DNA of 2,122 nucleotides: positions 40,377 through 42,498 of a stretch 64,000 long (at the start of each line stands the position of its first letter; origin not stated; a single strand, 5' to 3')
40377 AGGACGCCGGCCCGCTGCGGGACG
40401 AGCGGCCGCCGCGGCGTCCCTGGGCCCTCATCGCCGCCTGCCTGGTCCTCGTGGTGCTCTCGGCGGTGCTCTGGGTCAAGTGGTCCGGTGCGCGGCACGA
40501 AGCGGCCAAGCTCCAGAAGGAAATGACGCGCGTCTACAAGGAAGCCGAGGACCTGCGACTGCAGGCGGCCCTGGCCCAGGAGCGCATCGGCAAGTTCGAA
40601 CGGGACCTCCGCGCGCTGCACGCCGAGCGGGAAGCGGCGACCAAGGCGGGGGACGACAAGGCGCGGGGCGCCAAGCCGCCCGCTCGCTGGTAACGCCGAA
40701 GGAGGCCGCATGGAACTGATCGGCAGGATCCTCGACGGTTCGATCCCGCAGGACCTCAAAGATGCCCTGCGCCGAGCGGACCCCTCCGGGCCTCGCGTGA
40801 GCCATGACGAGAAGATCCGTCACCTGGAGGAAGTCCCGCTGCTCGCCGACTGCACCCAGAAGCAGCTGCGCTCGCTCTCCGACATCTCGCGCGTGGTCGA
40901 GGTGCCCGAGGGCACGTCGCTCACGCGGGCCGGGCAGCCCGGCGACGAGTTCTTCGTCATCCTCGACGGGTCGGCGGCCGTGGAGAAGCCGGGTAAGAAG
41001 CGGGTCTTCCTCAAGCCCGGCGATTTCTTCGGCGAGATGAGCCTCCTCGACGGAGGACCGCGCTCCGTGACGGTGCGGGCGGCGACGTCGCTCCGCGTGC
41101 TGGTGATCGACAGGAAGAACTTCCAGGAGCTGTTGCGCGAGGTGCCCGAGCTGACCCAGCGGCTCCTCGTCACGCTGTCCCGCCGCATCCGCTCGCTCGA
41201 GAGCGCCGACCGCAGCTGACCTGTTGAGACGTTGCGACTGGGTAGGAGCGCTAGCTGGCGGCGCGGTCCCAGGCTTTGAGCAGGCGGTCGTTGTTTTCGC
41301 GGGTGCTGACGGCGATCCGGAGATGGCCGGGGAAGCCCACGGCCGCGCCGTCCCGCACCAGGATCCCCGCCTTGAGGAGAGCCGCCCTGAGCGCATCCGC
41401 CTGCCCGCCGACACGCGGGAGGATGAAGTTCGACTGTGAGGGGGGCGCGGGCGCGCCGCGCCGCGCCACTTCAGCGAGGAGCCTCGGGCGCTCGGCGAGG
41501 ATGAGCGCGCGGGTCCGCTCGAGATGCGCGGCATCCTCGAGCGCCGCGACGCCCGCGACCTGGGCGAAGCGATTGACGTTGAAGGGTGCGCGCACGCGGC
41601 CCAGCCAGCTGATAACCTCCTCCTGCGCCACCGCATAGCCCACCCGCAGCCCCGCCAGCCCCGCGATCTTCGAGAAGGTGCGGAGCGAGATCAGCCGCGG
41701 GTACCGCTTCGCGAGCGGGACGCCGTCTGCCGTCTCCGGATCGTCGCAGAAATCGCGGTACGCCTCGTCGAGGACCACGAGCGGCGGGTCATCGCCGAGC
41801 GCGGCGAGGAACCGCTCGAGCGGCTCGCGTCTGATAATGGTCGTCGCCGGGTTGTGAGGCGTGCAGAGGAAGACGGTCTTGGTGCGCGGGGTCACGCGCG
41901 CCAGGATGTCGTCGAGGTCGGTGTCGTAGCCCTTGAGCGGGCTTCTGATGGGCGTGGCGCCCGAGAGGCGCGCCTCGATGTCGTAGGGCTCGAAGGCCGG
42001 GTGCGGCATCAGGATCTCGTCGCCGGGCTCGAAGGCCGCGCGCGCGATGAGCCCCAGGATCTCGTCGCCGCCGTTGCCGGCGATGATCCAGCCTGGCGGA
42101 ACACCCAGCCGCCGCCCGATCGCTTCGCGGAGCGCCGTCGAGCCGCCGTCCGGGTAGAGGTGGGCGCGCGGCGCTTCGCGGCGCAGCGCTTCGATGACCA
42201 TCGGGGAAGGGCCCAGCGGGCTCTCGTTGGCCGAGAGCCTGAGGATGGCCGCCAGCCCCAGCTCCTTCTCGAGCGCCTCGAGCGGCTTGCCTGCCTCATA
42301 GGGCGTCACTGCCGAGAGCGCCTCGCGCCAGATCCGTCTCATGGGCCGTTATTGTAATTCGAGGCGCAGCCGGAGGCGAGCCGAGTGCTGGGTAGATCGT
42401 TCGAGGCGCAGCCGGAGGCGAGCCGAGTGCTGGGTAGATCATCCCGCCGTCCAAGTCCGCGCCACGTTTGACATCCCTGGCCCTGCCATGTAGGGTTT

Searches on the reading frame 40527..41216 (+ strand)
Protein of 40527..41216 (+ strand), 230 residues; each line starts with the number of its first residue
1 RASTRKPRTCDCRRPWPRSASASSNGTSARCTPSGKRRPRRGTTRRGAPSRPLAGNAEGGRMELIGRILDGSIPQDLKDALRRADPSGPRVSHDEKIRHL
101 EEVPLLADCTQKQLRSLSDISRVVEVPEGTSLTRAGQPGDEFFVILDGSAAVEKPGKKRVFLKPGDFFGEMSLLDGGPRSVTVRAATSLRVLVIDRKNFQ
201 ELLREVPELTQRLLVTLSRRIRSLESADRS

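Call 55: search_protein_families(library=pfam, proteins=[window:40527-41216:+], max_evalue=0.00001)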
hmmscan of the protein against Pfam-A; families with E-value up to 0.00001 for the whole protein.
window:40527-41216:+ (230 aa): 1 family
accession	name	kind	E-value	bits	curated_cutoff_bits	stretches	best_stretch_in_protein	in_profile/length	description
PF00027.35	cNMP_binding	-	5.9e-21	74.7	27.5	1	124-205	2-88/89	Cyclic nucleotide-binding domain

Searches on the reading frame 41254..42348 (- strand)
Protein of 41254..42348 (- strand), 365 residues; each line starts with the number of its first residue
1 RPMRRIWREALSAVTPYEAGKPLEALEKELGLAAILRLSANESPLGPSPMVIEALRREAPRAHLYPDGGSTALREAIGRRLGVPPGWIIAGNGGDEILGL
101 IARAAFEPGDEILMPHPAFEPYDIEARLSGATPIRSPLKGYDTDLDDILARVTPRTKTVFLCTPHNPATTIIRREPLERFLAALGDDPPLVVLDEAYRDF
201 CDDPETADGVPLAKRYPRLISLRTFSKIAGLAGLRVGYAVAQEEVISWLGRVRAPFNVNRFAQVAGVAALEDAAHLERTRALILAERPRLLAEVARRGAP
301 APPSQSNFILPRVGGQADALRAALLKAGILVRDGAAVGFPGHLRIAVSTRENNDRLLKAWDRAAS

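Call 55: search_protein_families(library=pfam, proteins=[window:41254-42348:-], max_evalue=0.00001)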
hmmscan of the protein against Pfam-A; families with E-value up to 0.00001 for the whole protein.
window:41254-42348:- (365 aa): 1 family
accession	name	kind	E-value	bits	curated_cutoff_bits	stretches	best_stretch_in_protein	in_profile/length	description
PF00155.27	Aminotran_1_2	-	2.9e-59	201.5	19.7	1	35-359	3-360/361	Aminotransferase class I and II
